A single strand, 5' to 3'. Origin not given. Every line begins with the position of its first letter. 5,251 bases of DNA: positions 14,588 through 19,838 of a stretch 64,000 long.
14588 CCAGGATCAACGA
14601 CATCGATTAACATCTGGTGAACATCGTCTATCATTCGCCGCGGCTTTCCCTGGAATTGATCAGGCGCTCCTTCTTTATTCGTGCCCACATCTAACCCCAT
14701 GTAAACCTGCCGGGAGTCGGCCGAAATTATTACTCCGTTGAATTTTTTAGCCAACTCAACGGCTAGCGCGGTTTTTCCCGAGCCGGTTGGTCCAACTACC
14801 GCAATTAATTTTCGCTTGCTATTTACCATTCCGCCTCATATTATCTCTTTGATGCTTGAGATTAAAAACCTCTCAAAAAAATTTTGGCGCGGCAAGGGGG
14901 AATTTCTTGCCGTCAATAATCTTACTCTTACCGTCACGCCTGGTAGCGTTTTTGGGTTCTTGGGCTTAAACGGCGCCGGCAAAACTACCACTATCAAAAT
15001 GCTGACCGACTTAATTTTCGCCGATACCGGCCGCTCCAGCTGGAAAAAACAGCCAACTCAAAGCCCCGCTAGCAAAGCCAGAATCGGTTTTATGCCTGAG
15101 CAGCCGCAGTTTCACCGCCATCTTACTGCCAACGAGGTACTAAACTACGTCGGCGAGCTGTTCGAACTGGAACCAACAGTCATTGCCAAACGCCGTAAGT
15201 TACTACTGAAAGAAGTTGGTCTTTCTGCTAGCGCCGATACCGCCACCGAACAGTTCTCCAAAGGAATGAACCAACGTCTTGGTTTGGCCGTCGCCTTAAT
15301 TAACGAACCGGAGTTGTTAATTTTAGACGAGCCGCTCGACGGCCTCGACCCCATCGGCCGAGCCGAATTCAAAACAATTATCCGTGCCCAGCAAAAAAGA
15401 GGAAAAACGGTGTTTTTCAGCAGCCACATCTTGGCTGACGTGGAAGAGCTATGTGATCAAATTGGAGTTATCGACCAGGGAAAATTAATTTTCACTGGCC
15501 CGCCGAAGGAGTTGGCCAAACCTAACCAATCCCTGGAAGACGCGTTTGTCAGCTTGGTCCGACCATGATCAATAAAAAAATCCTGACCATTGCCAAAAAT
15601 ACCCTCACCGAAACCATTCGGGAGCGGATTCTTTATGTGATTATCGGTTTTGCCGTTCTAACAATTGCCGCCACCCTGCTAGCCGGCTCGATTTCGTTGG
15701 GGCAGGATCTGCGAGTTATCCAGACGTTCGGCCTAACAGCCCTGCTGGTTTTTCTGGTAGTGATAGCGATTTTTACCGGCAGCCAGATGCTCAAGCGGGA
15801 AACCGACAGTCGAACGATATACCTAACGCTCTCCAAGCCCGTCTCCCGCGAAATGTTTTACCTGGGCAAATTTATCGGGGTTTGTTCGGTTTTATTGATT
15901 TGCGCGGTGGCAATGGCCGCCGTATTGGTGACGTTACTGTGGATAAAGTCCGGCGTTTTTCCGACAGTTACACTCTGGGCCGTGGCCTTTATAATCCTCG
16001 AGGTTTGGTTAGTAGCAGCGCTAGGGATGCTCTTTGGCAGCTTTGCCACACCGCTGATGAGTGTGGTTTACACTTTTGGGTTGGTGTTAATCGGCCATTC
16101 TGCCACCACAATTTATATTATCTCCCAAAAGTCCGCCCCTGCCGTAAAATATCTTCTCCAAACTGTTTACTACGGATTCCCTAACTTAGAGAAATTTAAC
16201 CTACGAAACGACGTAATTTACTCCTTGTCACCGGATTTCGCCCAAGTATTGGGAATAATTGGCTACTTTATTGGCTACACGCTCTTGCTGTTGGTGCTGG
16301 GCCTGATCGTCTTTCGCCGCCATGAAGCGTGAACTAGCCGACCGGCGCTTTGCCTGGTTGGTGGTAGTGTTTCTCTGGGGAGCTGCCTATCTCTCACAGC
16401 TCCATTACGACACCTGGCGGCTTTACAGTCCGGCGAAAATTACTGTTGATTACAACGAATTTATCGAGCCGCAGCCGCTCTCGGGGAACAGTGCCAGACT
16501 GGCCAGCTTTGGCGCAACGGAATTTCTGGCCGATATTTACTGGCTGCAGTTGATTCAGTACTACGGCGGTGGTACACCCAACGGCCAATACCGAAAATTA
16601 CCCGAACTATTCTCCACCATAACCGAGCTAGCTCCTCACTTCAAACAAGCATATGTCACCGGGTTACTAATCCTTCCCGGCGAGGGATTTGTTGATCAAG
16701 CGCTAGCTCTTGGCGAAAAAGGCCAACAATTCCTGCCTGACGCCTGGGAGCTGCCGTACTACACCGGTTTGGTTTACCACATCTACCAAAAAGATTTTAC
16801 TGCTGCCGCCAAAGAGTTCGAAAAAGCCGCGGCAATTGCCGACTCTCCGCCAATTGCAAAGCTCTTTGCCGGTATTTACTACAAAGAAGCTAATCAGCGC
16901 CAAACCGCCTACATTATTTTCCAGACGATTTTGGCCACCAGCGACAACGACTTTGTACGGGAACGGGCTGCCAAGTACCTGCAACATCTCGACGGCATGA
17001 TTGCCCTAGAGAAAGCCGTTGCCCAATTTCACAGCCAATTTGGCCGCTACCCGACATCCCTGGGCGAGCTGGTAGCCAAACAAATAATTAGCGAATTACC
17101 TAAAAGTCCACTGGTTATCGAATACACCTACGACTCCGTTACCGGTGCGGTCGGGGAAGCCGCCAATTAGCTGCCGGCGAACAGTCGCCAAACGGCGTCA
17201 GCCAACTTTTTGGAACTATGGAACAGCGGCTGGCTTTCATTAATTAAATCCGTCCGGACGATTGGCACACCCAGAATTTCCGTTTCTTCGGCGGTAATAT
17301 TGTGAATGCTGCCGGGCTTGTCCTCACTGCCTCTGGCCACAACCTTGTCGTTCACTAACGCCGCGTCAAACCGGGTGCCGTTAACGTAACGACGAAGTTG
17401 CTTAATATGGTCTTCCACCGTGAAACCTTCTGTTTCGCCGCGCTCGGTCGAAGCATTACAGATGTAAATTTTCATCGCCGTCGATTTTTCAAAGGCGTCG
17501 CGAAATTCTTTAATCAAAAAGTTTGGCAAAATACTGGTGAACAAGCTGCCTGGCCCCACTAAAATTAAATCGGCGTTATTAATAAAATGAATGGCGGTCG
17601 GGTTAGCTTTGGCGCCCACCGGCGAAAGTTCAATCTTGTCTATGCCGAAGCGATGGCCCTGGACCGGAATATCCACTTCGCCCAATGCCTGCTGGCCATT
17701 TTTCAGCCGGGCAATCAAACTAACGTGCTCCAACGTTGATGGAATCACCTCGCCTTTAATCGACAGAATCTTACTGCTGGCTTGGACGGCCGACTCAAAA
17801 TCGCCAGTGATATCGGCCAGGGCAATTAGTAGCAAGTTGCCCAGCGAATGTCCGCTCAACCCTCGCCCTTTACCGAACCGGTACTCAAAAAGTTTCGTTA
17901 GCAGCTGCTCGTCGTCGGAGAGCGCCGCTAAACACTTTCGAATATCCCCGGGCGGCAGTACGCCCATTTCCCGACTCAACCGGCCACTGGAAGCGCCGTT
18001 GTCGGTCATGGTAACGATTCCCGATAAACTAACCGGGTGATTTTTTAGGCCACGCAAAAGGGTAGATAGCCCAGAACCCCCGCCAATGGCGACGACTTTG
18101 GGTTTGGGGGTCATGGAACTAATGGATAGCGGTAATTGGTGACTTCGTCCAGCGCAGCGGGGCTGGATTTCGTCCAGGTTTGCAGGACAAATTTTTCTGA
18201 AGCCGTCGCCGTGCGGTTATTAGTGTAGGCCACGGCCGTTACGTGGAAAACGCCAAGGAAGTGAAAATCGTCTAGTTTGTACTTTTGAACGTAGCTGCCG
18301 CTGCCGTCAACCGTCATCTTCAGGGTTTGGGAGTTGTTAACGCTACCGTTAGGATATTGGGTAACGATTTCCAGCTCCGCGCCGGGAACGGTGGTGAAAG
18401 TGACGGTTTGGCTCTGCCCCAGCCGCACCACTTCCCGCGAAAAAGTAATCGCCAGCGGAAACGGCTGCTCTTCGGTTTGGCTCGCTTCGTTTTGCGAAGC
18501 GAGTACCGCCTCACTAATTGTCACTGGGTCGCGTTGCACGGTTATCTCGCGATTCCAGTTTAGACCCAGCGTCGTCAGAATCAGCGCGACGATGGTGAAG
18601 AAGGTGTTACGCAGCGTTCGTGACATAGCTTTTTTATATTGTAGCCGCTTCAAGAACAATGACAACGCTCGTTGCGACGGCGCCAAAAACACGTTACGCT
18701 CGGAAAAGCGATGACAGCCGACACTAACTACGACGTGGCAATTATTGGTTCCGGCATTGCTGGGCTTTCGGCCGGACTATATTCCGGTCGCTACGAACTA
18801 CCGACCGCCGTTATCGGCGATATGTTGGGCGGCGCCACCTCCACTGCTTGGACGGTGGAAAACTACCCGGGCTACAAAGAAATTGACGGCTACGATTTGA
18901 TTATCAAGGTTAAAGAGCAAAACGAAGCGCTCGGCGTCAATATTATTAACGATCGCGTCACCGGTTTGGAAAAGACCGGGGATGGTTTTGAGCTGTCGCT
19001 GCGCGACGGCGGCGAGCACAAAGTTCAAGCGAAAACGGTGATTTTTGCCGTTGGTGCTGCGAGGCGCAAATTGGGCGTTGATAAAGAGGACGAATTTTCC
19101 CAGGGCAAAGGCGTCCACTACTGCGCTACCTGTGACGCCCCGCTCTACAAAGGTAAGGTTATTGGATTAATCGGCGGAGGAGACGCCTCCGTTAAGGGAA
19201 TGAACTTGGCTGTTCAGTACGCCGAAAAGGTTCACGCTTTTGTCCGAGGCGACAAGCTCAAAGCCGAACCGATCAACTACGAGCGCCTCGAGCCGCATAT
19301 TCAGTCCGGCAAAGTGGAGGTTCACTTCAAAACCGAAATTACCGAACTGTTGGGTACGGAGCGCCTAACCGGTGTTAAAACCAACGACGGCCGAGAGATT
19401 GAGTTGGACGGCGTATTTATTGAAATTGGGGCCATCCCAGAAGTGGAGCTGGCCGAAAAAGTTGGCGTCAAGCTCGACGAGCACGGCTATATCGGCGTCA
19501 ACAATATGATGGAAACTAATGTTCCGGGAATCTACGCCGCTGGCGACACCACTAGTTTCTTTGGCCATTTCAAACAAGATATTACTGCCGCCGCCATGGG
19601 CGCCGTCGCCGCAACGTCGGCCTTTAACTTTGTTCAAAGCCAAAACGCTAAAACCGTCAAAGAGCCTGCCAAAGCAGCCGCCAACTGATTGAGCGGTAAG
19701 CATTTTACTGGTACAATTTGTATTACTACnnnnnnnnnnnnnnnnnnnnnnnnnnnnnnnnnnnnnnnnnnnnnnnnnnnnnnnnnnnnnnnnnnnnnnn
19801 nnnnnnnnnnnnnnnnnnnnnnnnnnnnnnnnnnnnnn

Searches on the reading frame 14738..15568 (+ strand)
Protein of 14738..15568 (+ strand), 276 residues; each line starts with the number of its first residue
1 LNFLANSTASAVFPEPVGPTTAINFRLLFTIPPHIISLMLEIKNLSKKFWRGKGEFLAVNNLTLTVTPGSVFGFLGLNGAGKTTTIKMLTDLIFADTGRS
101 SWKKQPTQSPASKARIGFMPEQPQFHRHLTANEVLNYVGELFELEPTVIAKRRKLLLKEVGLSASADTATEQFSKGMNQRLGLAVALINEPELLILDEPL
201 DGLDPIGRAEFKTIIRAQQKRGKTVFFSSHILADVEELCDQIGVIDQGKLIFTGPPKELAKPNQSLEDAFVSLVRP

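Call 44: search_protein_families(library=pfam, proteins=[window:14738-15568:+], max_evalue=0.001)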
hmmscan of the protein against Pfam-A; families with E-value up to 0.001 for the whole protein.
window:14738-15568:+ (276 aa): 2 families
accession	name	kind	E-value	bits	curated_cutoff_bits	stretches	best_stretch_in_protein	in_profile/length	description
PF00005.33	ABC_tran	-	1.8e-26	93.8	25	1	59-200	1-136/137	ABC transporter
PF13304.12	AAA_21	-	2.4e-08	34.8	27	1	171-231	236-299/304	AAA domain, putative AbiEii toxin, Type IV TA system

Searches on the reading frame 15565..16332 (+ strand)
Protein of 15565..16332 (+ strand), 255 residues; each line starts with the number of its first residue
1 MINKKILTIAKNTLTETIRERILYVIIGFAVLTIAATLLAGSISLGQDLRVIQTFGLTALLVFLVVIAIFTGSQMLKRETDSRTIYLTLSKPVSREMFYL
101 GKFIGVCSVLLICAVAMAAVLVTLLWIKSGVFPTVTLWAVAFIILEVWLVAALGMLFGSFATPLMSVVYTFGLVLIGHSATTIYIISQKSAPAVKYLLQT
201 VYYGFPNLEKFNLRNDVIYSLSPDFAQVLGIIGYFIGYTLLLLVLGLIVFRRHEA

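Call 44: search_protein_families(library=pfam, proteins=[window:15565-16332:+], max_evalue=0.001)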
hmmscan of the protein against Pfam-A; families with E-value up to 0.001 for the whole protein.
window:15565-16332:+ (255 aa): 3 families
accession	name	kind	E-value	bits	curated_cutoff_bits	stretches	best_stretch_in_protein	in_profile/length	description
PF12679.13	ABC2_membrane_2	-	1.1e-13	51.5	27.2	1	8-254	2-282/283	ABC-2 family transporter protein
PF12698.13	ABC2_membrane_3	-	4.4e-07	29.7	31.6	1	52-248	160-347/347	ABC-2 family transporter protein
PF12730.13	ABC2_membrane_4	-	2.7e-05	24.7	27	1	20-186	12-177/179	ABC-2 family transporter protein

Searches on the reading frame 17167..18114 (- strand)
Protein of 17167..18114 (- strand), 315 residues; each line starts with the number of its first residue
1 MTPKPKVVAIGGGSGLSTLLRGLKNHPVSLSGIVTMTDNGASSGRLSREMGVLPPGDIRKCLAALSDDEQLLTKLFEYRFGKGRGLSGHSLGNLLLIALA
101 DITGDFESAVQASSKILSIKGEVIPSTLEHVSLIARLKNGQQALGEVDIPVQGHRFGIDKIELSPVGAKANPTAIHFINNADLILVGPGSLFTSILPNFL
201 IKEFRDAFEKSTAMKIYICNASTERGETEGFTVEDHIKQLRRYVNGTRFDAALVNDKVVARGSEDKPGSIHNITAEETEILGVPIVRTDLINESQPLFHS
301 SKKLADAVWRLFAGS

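Call 44: search_protein_families(library=pfam, proteins=[window:17167-18114:-], max_evalue=0.001)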
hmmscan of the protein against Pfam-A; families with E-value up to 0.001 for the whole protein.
window:17167-18114:- (315 aa): 1 family
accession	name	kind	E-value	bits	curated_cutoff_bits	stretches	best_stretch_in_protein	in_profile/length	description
PF01933.23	CofD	-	1.7e-92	310.1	30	1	7-290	1-289/290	2-phospho-L-lactate transferase CofD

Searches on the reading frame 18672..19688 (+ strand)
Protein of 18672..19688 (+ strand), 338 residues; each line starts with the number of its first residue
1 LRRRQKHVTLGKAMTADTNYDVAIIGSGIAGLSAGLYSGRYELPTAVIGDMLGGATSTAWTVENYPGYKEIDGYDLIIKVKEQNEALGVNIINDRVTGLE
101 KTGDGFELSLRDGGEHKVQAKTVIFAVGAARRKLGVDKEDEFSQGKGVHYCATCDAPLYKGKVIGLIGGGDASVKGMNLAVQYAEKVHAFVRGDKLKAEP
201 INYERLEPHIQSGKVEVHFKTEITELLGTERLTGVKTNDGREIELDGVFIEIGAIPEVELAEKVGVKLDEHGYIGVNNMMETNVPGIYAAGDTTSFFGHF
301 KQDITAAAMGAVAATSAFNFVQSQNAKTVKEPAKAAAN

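Call 44: search_protein_families(library=pfam, proteins=[window:18672-19688:+], max_evalue=0.001)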
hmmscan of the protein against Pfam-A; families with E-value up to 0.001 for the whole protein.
window:18672-19688:+ (338 aa): 6 families
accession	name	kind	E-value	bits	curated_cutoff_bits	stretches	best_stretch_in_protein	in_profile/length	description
PF07992.20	Pyr_redox_2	-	2.4e-41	142.5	26.1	1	20-307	1-288/291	Pyridine nucleotide-disulphide oxidoreductase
PF13738.12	Pyr_redox_3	-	1.7e-17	64.1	30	1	93-291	101-305/305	Pyridine nucleotide-disulphide oxidoreductase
PF01266.30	DAO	-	1.7e-07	31.6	27.9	1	65-149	140-228/353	FAD dependent oxidoreductase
PF00890.30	FAD_binding_2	-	1.9e-06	27.8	20.4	0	21-48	1-28/414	FAD binding domain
PF13454.12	NAD_binding_9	-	0.00069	20.1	21.8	0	82-129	109-154/155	FAD-NAD(P)-binding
PF01134.28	GIDA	-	0.00081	19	22.1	0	21-48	1-28/391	Glucose inhibited division protein A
